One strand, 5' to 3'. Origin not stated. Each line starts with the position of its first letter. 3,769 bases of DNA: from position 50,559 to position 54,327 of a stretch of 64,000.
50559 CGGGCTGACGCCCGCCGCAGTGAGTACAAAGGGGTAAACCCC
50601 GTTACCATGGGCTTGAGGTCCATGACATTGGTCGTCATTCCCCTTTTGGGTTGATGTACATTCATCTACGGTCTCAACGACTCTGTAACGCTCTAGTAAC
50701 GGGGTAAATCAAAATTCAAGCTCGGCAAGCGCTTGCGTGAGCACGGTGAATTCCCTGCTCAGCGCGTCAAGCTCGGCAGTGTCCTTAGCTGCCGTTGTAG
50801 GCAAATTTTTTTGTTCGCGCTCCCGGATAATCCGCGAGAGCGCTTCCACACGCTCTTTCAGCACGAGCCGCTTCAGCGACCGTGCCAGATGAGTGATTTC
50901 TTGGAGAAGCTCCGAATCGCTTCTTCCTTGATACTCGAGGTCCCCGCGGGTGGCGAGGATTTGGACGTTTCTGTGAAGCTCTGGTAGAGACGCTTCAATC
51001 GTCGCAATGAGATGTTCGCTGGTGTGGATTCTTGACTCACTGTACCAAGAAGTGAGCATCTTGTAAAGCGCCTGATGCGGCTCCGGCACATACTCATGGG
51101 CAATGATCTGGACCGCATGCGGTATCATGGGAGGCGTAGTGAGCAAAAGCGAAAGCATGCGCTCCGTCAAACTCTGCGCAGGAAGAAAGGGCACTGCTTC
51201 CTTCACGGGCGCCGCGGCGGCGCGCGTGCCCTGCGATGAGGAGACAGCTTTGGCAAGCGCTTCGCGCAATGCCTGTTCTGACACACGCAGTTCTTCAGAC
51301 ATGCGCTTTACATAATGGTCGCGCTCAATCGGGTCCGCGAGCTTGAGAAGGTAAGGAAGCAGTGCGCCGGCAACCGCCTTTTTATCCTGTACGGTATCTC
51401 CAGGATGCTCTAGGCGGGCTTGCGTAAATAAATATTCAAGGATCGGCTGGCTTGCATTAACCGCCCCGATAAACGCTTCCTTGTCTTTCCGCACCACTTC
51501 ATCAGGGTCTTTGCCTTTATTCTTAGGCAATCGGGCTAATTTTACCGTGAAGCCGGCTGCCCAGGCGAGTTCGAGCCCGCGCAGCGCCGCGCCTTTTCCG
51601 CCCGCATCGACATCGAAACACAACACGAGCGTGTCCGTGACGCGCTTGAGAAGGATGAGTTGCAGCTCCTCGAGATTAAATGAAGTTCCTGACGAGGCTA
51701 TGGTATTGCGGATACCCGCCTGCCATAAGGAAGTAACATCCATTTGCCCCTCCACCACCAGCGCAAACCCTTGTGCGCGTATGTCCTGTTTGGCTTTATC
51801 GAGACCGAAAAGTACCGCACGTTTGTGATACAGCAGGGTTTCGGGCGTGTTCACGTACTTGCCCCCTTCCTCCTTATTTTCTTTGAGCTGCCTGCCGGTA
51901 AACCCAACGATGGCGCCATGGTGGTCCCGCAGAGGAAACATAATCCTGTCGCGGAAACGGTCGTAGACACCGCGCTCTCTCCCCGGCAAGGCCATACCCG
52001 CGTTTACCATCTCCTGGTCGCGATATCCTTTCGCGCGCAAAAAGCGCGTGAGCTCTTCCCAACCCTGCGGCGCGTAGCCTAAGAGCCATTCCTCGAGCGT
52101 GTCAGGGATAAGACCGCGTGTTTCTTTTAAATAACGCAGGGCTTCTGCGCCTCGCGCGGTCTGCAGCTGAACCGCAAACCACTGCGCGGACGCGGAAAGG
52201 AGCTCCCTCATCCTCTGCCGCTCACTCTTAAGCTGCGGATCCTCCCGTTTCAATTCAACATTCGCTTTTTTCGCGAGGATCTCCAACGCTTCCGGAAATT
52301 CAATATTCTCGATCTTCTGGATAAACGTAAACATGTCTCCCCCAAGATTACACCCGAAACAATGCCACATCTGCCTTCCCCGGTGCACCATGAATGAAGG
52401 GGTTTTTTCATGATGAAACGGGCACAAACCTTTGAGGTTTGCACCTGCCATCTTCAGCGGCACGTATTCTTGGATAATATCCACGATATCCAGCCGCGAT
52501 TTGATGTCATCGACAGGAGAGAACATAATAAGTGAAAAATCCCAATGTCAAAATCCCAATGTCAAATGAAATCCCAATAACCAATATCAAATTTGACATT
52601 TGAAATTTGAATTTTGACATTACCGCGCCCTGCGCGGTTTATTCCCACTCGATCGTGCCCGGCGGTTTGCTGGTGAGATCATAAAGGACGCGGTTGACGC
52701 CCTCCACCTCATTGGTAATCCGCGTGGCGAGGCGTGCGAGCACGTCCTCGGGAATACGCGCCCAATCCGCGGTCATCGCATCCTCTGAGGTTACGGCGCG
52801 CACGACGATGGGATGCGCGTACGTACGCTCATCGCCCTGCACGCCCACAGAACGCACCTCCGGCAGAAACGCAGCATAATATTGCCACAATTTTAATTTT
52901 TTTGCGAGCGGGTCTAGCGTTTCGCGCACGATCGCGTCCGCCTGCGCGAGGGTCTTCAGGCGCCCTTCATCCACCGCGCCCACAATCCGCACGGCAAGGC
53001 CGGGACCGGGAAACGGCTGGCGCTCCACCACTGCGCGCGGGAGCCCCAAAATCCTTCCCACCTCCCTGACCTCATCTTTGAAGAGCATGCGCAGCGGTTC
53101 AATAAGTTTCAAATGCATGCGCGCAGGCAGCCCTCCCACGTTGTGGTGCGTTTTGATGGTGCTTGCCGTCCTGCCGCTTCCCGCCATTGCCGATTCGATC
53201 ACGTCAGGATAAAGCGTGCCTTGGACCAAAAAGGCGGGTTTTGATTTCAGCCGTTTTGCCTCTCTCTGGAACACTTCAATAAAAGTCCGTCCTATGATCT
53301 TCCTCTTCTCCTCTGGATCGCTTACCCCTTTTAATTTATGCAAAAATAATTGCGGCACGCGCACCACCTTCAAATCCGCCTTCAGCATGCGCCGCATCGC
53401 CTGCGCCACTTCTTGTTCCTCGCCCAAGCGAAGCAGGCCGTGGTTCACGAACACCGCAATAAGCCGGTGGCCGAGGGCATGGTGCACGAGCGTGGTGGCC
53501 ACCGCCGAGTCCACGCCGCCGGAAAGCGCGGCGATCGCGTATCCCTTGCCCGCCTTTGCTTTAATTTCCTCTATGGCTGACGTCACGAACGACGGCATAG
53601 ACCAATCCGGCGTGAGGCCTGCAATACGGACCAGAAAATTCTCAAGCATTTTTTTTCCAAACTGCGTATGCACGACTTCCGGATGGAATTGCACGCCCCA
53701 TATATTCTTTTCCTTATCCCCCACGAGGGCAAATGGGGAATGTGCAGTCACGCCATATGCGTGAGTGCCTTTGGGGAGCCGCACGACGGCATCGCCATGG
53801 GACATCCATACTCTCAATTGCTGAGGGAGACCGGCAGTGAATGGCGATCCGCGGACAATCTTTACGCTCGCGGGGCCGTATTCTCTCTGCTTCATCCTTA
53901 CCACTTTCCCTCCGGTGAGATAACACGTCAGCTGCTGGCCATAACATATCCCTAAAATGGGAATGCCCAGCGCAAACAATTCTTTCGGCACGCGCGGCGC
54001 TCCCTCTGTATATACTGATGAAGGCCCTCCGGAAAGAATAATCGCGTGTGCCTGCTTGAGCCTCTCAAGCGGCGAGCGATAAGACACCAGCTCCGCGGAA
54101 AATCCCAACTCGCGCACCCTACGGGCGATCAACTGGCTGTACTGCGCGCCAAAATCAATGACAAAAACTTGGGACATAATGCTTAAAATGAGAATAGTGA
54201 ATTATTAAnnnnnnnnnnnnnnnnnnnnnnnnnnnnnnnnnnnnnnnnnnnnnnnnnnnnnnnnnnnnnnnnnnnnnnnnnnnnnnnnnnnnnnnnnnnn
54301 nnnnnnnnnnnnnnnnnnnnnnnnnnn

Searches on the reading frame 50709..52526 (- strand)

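Call 72: search_protein_families(library=pfam, proteins=[window:50709-52526:-], max_evalue=0.00001)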
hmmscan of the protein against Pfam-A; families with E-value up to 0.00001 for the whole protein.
window:50709-52526:- (605 aa): 6 families
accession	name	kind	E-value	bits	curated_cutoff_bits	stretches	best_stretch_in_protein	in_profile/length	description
PF08275.17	DNAG_N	-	1e-38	132.8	26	1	116-246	1-128/128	DNA primase catalytic core, N-terminal domain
PF01807.25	Zn_ribbon_DnaG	-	1.4e-34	118.3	24.9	1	5-95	6-96/98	CHC2 zinc finger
PF13155.12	Toprim_2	-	1.6e-17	64.1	22.1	1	257-344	2-87/88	Toprim-like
PF13662.12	Toprim_4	-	8.2e-13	48.8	25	1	255-329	3-82/85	Toprim domain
PF10410.14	DnaB_bind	-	5.5e-12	46.2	20.6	1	364-418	2-56/56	DnaB-helicase binding domain of primase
PF01751.28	Toprim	-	2.7e-08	34.3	23.1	1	256-332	3-95/96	Toprim domain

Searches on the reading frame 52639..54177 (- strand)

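Call 72: search_protein_families(library=pfam, proteins=[window:52639-54177:-], max_evalue=0.00001)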
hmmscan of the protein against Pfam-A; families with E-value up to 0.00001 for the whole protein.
window:52639-54177:- (512 aa): 4 families
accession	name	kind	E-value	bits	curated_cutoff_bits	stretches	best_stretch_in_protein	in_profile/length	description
PF00117.34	GATase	-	1.7e-45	155.5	22.8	1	6-184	2-189/190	Glutamine amidotransferase class-I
PF00958.27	GMP_synt_C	-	4.1e-38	129.8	27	1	427-511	9-92/92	GMP synthase C terminal domain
PF02540.23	NAD_synthase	-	1.6e-07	31.2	21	0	203-264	10-71/242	NAD synthase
PF07722.19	Peptidase_C26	-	1.8e-06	28.3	20.5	1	66-167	100-219/219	Peptidase C26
